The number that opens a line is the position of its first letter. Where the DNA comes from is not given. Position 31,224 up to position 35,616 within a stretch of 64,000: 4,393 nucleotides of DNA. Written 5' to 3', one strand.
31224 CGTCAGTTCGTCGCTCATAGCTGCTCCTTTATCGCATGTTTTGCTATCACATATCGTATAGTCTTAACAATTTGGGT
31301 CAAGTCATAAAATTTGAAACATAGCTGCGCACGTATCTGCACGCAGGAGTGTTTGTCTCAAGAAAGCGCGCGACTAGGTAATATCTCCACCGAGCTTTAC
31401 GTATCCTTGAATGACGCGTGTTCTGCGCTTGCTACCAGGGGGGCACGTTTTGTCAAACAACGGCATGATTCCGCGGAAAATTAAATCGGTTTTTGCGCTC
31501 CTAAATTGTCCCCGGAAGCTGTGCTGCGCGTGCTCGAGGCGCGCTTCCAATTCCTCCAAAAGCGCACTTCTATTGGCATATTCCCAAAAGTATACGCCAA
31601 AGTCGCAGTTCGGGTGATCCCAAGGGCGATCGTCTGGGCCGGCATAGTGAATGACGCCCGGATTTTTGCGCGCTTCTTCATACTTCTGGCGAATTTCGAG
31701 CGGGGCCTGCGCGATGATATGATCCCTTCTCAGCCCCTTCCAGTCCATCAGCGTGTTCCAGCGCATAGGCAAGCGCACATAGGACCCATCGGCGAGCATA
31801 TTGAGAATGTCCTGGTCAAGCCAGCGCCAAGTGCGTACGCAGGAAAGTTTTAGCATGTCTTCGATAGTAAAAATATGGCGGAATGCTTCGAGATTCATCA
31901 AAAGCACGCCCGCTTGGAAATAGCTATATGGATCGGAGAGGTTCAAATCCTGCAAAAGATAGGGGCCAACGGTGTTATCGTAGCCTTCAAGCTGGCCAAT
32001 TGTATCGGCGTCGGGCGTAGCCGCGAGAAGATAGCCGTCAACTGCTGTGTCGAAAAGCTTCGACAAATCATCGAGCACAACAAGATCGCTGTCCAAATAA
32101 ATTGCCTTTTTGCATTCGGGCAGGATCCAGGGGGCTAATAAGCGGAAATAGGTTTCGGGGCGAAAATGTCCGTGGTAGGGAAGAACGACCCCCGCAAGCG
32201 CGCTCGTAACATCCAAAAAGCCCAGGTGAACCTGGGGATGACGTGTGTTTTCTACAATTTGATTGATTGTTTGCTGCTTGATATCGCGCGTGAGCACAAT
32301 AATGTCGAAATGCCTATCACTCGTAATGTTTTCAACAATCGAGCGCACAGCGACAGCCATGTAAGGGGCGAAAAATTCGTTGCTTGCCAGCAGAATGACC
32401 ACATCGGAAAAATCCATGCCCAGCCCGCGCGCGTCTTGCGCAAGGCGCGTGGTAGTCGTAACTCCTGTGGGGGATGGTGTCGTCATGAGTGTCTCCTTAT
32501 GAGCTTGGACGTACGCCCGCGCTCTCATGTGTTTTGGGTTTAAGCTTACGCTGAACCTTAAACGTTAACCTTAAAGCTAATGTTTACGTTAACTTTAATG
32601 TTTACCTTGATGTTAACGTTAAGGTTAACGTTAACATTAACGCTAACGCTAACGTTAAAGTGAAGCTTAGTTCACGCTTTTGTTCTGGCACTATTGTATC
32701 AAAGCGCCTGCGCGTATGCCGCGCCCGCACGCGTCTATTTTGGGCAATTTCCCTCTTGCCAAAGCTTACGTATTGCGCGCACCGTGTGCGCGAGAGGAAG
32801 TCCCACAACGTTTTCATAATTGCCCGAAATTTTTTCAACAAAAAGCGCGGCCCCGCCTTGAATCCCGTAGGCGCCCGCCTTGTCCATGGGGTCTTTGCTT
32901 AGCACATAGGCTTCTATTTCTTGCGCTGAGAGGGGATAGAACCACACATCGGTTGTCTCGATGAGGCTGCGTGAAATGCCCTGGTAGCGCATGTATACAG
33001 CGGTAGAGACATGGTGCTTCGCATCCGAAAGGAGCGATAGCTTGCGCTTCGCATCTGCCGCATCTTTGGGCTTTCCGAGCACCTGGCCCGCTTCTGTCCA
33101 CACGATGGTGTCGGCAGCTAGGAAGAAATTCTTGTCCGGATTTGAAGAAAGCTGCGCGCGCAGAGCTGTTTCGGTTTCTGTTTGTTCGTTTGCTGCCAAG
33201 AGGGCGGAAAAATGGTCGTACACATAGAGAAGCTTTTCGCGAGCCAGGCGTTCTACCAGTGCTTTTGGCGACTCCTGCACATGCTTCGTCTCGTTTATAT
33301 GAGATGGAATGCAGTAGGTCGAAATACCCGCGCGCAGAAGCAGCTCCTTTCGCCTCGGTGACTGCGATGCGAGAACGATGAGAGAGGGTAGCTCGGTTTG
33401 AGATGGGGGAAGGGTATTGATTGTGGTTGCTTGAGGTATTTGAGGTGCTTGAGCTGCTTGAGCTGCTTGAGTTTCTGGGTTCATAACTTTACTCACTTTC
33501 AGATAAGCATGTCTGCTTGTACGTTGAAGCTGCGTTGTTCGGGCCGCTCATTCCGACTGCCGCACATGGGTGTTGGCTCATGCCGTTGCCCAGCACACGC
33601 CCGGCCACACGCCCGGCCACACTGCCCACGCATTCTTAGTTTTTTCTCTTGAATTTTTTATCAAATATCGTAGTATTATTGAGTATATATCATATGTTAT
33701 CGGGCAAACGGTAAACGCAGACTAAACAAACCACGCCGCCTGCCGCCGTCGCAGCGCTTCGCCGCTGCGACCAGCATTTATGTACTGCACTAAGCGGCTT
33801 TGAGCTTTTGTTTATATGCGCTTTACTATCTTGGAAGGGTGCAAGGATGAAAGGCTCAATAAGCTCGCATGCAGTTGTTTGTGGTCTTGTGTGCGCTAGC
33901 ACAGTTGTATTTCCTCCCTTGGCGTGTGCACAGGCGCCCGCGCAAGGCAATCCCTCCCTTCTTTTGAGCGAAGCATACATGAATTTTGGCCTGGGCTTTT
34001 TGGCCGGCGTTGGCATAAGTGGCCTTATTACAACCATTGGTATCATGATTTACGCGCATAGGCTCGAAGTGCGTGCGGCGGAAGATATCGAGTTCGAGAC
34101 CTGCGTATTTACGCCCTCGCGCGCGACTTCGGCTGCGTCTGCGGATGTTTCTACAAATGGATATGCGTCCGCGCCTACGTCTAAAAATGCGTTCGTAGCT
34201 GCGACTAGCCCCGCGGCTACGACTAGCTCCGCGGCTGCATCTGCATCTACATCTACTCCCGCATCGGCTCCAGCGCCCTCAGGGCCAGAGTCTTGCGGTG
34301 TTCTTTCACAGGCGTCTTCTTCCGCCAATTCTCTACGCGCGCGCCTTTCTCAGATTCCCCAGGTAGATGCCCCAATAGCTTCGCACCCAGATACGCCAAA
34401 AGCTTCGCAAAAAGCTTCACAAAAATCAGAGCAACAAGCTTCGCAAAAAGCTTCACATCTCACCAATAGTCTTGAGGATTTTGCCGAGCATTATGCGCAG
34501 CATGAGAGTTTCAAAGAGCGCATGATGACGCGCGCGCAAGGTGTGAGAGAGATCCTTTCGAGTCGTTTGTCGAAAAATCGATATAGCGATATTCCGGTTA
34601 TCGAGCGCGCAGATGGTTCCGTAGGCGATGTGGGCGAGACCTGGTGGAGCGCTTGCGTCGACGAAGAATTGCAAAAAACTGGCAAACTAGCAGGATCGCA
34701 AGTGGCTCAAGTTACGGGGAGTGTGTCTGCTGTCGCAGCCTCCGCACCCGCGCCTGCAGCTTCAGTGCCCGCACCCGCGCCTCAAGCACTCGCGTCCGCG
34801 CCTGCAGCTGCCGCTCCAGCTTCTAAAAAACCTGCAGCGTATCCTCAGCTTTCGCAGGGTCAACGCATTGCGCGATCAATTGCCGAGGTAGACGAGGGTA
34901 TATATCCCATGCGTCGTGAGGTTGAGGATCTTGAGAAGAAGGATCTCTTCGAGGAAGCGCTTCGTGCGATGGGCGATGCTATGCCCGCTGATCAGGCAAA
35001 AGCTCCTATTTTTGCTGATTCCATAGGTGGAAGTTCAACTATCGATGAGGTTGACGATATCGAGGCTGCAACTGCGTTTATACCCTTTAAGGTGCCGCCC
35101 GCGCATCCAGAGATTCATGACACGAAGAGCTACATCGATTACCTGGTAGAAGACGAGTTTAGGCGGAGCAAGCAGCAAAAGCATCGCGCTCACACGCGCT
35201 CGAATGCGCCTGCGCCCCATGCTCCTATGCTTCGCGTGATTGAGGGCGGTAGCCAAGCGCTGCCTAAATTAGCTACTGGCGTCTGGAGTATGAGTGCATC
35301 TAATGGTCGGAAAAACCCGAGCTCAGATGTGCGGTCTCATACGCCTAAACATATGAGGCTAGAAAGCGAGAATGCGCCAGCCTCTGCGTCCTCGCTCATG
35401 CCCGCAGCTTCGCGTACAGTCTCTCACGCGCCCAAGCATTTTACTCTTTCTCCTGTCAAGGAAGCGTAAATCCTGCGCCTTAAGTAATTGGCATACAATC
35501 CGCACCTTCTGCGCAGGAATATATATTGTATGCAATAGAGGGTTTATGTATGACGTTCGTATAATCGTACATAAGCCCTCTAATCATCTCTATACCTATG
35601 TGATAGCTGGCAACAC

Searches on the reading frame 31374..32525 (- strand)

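Call 26: search_protein_families(library=pfam, proteins=[window:31374-32525:-], max_evalue=0.001)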
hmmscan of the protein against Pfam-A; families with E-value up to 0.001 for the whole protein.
window:31374-32525:- (383 aa): 2 families
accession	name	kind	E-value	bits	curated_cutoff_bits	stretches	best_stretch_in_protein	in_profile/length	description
PF01501.26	Glyco_transf_8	-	6.2e-35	121.4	24.3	1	44-303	2-250/253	Glycosyl transferase family 8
PF18404.7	Glyco_transf_24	-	0.0006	19.7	25.7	1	137-224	95-179/268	Glucosyltransferase 24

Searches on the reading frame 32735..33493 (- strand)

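Call 26: search_protein_families(library=pfam, proteins=[window:32735-33493:-], max_evalue=0.001)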
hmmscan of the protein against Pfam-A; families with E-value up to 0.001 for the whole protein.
window:32735-33493:- (252 aa): 1 family
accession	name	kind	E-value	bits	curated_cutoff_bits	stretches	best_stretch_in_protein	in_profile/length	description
PF02545.19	Maf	-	6.2e-53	179.7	27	1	39-243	2-186/187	Maf-like protein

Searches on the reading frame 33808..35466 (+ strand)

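Call 26: search_protein_families(library=pfam, proteins=[window:33808-35466:+], max_evalue=0.001)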
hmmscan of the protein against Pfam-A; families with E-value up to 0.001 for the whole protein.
window:33808-35466:+ (553 aa): 0 families

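Call 63: search_protein_families(library=ncbifam, proteins=[window:33808-35466:+], max_evalue=0.01)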
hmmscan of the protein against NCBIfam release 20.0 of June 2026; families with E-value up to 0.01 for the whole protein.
window:33808-35466:+ (553 aa): 1 family
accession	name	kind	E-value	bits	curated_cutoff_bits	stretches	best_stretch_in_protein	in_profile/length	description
NF042930.1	EF0163_fam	equivalog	0.0079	15.7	65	0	191-238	40-87/165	EF0163 family protein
